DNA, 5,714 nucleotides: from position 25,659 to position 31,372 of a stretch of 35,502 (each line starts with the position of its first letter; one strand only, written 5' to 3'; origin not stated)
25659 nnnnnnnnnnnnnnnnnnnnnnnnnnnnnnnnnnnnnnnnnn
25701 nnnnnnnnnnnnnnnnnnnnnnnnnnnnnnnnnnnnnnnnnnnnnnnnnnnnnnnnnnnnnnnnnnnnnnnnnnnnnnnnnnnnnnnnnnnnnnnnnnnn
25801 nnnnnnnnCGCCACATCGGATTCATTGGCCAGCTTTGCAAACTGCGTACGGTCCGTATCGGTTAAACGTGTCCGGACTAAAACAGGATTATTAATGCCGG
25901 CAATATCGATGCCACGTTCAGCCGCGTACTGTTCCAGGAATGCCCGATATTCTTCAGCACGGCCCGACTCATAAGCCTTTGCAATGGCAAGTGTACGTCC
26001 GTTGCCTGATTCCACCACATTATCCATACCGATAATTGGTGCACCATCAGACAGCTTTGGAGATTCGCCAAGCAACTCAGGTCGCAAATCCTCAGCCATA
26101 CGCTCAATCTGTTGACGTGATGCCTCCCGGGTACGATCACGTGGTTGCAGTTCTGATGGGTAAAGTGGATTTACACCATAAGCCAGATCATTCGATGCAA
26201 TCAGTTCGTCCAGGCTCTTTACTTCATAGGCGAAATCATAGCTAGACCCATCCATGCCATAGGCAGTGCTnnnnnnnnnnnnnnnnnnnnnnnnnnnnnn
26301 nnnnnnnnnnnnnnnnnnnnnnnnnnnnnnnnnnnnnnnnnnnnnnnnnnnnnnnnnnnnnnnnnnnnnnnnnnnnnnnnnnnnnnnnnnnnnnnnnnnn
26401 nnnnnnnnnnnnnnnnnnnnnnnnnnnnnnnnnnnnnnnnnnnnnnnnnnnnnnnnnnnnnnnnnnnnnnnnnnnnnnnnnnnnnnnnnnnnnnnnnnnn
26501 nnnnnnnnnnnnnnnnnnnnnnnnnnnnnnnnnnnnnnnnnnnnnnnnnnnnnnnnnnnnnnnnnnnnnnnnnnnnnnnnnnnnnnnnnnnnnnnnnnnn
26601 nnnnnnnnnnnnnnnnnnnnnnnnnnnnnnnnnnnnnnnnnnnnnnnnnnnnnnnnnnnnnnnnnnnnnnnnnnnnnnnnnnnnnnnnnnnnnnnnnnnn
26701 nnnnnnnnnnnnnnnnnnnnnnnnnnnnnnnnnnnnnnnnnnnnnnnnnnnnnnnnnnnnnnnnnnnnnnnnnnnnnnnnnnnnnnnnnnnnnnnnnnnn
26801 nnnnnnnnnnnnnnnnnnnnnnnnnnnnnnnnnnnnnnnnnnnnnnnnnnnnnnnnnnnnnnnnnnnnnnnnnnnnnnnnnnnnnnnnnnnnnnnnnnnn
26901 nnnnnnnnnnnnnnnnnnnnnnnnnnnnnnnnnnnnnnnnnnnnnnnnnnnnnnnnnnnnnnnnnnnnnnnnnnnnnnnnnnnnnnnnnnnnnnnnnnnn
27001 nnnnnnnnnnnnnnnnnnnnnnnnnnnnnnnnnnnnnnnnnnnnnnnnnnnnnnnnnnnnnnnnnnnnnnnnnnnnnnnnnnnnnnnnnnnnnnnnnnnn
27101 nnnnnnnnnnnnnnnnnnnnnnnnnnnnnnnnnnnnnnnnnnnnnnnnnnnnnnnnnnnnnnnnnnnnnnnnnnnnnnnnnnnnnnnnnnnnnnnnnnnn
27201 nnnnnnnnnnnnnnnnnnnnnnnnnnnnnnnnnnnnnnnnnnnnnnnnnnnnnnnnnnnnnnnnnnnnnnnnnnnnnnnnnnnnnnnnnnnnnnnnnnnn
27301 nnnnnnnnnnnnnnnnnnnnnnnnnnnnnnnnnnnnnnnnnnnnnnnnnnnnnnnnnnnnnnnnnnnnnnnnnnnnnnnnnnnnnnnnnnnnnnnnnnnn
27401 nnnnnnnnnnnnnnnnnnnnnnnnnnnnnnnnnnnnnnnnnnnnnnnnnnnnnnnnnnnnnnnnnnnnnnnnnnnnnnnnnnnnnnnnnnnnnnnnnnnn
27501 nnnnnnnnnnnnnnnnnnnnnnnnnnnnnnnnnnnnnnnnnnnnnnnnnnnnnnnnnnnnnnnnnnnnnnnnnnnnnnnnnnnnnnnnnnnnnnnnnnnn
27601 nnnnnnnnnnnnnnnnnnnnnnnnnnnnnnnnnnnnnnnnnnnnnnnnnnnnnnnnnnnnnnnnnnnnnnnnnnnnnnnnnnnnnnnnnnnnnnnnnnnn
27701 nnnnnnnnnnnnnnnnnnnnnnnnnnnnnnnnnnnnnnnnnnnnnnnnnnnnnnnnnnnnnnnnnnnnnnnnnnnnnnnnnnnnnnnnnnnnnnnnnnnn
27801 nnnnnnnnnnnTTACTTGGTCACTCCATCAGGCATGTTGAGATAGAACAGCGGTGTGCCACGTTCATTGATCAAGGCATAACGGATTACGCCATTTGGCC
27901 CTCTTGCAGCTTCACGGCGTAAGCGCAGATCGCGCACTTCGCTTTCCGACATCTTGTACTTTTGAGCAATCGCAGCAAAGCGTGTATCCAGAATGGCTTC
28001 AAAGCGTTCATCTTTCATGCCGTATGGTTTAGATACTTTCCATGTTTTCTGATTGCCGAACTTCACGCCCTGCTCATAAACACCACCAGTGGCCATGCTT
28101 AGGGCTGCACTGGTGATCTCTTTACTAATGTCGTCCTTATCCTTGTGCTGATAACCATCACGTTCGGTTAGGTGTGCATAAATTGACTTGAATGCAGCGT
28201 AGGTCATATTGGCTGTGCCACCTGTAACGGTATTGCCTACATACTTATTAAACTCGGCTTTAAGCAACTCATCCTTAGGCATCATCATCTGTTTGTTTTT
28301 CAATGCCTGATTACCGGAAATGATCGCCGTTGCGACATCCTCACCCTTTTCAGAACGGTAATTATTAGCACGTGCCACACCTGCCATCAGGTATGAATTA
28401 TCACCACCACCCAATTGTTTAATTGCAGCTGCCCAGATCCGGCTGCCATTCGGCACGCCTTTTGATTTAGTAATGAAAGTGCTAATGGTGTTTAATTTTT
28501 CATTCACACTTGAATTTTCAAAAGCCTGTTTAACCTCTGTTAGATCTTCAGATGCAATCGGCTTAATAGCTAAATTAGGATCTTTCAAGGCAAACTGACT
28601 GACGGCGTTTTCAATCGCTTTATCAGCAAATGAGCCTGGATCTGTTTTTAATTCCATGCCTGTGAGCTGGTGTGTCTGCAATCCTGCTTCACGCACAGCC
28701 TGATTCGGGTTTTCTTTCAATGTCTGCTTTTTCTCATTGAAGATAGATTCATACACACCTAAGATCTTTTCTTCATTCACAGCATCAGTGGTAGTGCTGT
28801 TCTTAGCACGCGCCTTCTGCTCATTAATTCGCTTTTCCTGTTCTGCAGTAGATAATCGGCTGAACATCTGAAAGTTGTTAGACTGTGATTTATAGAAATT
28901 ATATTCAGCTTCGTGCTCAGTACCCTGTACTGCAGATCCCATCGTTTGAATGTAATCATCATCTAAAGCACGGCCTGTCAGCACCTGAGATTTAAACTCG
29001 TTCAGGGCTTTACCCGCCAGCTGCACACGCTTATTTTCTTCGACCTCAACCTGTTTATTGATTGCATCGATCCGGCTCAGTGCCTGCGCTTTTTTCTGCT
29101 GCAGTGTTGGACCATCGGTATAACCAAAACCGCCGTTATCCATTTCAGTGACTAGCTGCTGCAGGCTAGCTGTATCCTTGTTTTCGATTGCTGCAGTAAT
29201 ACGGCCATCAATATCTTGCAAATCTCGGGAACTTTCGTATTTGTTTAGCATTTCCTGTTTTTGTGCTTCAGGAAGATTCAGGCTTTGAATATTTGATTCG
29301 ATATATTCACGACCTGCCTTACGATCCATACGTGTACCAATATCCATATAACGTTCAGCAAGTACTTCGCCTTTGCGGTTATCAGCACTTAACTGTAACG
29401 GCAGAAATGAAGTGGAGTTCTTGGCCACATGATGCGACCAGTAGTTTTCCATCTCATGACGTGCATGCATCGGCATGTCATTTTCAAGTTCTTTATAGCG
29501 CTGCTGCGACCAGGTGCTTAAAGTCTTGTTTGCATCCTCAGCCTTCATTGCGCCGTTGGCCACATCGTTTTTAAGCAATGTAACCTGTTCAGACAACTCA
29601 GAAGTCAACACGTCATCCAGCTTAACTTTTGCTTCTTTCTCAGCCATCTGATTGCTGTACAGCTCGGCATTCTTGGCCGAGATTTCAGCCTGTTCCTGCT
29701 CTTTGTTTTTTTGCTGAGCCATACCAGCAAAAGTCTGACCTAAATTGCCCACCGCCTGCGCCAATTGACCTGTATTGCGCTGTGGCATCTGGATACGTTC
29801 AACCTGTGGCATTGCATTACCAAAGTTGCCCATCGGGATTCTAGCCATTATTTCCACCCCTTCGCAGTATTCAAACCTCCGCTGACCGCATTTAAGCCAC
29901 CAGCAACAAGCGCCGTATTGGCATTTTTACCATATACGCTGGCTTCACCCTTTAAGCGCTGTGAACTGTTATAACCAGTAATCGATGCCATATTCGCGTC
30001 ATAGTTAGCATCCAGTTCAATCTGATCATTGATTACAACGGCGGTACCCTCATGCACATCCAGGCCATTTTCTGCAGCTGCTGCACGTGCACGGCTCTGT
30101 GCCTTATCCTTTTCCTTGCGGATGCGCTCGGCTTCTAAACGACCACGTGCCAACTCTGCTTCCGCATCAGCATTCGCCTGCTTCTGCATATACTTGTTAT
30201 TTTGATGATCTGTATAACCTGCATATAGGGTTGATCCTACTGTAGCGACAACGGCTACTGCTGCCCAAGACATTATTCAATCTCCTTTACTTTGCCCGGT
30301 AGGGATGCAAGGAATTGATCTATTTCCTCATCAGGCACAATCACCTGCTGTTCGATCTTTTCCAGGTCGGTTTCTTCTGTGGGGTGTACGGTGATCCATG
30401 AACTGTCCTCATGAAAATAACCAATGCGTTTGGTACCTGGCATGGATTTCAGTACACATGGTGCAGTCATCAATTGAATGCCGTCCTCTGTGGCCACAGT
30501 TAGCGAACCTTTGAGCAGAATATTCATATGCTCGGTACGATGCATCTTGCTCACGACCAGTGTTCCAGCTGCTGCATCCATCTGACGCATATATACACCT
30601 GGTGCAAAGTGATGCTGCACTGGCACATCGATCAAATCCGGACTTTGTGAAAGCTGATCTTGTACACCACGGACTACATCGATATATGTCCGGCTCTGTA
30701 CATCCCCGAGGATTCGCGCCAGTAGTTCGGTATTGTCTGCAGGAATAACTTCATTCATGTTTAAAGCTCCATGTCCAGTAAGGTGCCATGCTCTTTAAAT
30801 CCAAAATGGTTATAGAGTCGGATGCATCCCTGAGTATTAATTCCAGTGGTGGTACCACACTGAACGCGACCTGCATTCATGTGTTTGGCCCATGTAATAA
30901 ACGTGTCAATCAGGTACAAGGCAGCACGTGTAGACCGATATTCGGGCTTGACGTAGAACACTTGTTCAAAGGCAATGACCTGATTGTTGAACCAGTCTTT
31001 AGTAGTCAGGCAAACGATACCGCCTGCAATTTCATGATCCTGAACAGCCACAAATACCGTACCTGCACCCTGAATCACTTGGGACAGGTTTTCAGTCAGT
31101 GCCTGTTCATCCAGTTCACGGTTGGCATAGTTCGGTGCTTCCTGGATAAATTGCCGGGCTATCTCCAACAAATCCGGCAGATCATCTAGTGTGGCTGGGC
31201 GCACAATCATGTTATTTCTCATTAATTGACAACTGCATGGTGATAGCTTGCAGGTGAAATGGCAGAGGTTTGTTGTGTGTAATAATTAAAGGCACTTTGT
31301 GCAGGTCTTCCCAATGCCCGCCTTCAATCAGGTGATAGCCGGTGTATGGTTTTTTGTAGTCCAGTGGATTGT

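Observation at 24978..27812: Ejection protein combining a membrane-active region, an SLT lytic transglycosylase and a ParB/Srx-like domain (polyvalent-protein architecture)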

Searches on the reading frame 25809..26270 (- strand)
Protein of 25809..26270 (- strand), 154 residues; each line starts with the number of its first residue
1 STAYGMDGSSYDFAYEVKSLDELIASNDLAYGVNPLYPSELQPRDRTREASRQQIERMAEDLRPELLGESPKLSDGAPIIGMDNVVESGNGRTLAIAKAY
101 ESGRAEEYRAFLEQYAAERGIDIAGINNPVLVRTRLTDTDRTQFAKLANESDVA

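Call 74: predict_structure(alignment_id=A3)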
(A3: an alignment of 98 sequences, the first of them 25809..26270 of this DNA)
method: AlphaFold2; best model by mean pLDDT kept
length: 154 residues; sequences in the alignment: 98
mean_pLDDT: 91.6   pTM: 0.87
mean pLDDT of the five models: 91.6, 91.3, 91.2, 90.6, 90.6
residues with pLDDT >= 90: 119; 70-90: 27; 50-70: 6; < 50: 2
segments of 3 or more residues with pLDDT < 50: none
pLDDT, mean of each block of 10 residues (from residue 1): 92 97 93 91 75 91 93 94 96 96 96 96 95 97 89 47
secondary structure, 60 per line:
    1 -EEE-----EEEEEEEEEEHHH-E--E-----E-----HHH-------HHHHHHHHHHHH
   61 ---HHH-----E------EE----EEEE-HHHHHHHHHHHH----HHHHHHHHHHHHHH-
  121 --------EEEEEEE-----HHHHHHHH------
elements in order: E2-4 E10-19 H49-60 E85-88 H90-101 H106-119 E129-135 H141-148
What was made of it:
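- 25866..26252 (-): DdrB-like ParB domain, residues 521-649. It contains box I E554-x-QPR-x-R-x-R562, G590-A-P592, D597, box II V600-ESGN-x-R606, Y614 and Y622. AlphaFold2 pLDDT 91.6 (call 74).
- On ParB/sulfiredoxin (ParB/Srx) fold superfamily: Domain model pLDDT 91.6 (call 74).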

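Call 76: fold_search(model_id=the predicted structure, library=pdb)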
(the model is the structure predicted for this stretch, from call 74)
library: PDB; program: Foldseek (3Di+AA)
matches with E <= 10: 9; with E <= 0.001: 0
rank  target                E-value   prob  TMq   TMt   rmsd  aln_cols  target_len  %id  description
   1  5k5d_A                8.6e-02  0.87  0.36  0.24   5.8       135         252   13  Structure of the C2221 form of Pnob8-like ParB-N domain (released 2016-06-15)
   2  5k5d_C                1.5e-01  0.75  0.35  0.24   6.0       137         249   13  Structure of the C2221 form of Pnob8-like ParB-N domain (released 2016-06-15)
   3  6sdk_A                3.5e-01  0.57  0.40  0.32   7.3       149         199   14  Crystal structure of bacterial ParB dimer bound to CDP (released 2019-10-23)
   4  6sdk_B                3.7e-01  0.47  0.38  0.31   7.5       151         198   14  Crystal structure of bacterial ParB dimer bound to CDP (released 2019-10-23)
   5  5has_B                3.3e+00  0.01  0.07  0.04  16.1        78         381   14  Crystal structure of the N-terminal DCB-HUS domain of T. terrestris Sec7 (released 2016-01-27)
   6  6ryk_B                4.0e+00  0.12  0.39  0.45   6.6       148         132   15  Crystal structure of the ParB-like protein PadC (released 2020-01-22)
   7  6ryk_A                4.2e+00  0.10  0.38  0.43   6.4       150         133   13  Crystal structure of the ParB-like protein PadC (released 2020-01-22)
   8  6iid_C                5.7e+00  0.01  0.08  0.05   9.3        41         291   20  Human EXOG-H140A in complex with RNA-DNA chimeric duplex (released 2019-04-03)
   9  1b79_B                6.9e+00  0.02  0.14  0.19   7.7        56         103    9  N-TERMINAL DOMAIN OF DNA REPLICATION PROTEIN DNAB (released 1999-06-30)
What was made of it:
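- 25866..26252 (-): The top PDB fold hits are ParB N-domains, but E is at best 0.086 (call 76).
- On ParB/sulfiredoxin (ParB/Srx) fold superfamily: Six of nine Foldseek PDB hits are ParB family (5k5d, 6sdk, 6ryk), but E=0.086-4.2, probability at most 0.87 and TM 0.35-0.45 (call 76).
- Six of the nine PDB fold hits are ParB-family N-domains, and the top four are all ParB (call 76).
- Tried and rejected: That sharpened the list to ParB family members but still without significance (calls 74, 76).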

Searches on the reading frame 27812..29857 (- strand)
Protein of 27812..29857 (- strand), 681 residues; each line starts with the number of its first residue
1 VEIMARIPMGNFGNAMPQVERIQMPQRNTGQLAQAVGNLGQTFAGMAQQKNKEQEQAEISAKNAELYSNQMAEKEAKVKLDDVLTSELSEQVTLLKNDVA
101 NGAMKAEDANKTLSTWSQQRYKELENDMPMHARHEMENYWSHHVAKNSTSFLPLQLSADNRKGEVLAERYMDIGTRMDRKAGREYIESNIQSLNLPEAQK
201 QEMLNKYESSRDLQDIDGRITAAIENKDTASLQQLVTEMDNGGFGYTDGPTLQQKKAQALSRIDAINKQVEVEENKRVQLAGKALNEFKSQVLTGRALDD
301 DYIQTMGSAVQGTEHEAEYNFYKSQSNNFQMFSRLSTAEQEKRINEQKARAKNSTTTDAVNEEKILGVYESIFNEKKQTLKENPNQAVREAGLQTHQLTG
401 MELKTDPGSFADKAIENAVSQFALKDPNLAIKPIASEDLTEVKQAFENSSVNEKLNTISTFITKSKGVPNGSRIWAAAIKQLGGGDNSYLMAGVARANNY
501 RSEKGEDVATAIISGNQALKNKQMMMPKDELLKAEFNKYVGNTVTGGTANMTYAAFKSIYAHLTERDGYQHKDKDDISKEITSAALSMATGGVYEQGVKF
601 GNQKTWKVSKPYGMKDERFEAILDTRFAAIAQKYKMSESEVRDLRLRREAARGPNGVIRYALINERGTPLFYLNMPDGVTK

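Call 8: search_protein_families(library=phrogs, proteins=[window:27812-29857:-], max_evalue=0.001)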
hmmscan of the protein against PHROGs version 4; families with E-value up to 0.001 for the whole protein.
window:27812-29857:- (681 aa): 2 families
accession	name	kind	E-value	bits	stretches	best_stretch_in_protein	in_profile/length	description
phrog_992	-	head and packaging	7e-110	369.8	1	23-670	116-745/764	head protein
phrog_35810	-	unknown function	1.3e-05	26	1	503-621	20-135/201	-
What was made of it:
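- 27812..29857 (-): Upstream neighbour, an epsilon15 gp15-like internal virion protein of 681 aa. Its stop codon overlaps the ATG of the ORF. phrog_992 (call 8).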

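Call 10: search_protein_families(library=pfam, proteins=[window:27812-29857:-], max_evalue=0.01)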
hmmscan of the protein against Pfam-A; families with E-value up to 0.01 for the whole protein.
window:27812-29857:- (681 aa): 0 families

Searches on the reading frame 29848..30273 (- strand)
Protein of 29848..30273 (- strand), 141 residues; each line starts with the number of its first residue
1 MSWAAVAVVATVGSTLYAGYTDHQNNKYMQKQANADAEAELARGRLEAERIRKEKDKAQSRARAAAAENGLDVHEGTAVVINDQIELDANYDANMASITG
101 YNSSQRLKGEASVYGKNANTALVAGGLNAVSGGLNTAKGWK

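Call 8: search_protein_families(library=phrogs, proteins=[window:29848-30273:-], max_evalue=0.001)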
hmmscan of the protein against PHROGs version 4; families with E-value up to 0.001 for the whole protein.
window:29848-30273:- (141 aa): 1 family
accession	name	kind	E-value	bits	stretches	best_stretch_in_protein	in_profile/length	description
phrog_418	-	head and packaging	2e-26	94.1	1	5-137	14-146/166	internal virion protein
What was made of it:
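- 29848..30273 (-): gp14-like small internal virion protein of 141 aa. It is the first gene of the ejection cassette. phrog_418 'internal virion protein', E=2e-26 (call 8).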

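Call 10: search_protein_families(library=pfam, proteins=[window:29848-30273:-], max_evalue=0.01)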
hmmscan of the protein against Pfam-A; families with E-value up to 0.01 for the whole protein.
window:29848-30273:- (141 aa): 1 family
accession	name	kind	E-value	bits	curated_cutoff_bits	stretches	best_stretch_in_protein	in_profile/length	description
PF11180.13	DUF2968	-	0.009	16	27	0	27-79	85-137/180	Protein of unknown function (DUF2968)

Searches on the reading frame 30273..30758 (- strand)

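Call 8: search_protein_families(library=phrogs, proteins=[window:30273-30758:-], max_evalue=0.001)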
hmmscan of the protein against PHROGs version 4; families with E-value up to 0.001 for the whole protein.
window:30273-30758:- (161 aa): 3 families
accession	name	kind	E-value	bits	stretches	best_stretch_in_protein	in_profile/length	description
phrog_24280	-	tail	2.8e-58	197.2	1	1-160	1-162/169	tail fiber adhesin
phrog_12032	-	tail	1.4e-40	139.4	1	27-146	21-140/160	short tail fiber protein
phrog_34170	-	unknown function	1.4e-25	91.4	1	36-140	26-131/296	-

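Call 10: search_protein_families(library=pfam, proteins=[window:30273-30758:-], max_evalue=0.01)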
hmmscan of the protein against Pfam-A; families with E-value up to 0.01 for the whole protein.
window:30273-30758:- (161 aa): 0 families

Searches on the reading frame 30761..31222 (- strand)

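Call 8: search_protein_families(library=phrogs, proteins=[window:30761-31222:-], max_evalue=0.001)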
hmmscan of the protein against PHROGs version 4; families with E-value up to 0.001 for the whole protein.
window:30761-31222:- (153 aa): 4 families
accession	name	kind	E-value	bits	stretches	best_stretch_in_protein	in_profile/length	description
phrog_1249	-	other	8.7e-36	124.3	1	1-152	4-156/180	acetyltransferase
phrog_3810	-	other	1.2e-08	36.1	1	18-151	21-149/155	acetyltransferase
phrog_3986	-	unknown function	0.0002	22.3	1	2-114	2-113/148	-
phrog_11841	-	other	0.00024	21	1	2-142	6-139/502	acetyltransferase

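Call 10: search_protein_families(library=pfam, proteins=[window:30761-31222:-], max_evalue=0.01)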
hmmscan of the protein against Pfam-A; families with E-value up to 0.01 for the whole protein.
window:30761-31222:- (153 aa): 6 families
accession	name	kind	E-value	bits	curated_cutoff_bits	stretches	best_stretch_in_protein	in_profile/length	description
PF00583.31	Acetyltransf_1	-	7.6e-10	39.5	20.7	1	41-142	20-116/116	Acetyltransferase (GNAT) family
PF13508.13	Acetyltransf_7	-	2.6e-08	34.6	27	1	54-144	3-84/84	Acetyltransferase (GNAT) domain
PF13673.13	Acetyltransf_10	-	0.00027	21.4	23.6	1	35-146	11-111/128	Acetyltransferase (GNAT) domain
PF13302.13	Acetyltransf_3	-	0.0012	20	25.4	1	5-126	2-123/138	Acetyltransferase (GNAT) domain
PF13527.13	Acetyltransf_9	-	0.0059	17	25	1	7-115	2-104/127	Acetyltransferase (GNAT) domain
PF04741.18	InvH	-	0.0073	17.2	27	0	19-53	33-67/81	InvH outer membrane lipoprotein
